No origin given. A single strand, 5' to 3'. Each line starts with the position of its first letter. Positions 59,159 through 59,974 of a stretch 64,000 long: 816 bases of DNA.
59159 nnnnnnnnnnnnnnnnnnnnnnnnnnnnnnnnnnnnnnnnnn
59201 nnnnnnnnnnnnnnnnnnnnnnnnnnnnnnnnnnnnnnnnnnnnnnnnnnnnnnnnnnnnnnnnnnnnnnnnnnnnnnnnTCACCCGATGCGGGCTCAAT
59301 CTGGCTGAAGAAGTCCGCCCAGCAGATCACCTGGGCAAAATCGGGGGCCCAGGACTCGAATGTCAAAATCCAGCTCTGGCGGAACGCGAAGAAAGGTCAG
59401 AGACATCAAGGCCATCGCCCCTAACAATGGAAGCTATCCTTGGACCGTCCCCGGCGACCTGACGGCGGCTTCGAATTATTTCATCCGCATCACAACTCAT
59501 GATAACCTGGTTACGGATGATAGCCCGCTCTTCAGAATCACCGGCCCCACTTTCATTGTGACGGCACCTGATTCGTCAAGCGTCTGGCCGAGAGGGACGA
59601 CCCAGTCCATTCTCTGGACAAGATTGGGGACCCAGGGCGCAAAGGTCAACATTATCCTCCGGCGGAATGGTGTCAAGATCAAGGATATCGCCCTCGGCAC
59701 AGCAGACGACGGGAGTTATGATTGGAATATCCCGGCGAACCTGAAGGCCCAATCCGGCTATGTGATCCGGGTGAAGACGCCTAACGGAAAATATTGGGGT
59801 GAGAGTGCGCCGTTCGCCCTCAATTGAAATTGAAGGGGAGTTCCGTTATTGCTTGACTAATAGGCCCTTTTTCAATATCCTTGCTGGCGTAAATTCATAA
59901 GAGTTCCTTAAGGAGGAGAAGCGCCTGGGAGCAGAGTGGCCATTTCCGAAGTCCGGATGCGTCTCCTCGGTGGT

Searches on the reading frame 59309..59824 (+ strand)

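Call 79: search_protein_families(library=pfam, proteins=[window:59309-59824:+], max_evalue=0.001)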
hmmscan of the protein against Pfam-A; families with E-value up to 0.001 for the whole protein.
window:59309-59824:+ (172 aa): 1 family
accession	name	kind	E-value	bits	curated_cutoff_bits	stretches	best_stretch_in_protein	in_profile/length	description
PF10342.15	Kre9_KNH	-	1.4e-15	58.2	24.6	2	87-159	2-79/94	Kre9/KNH-like N-terminal Ig-like domain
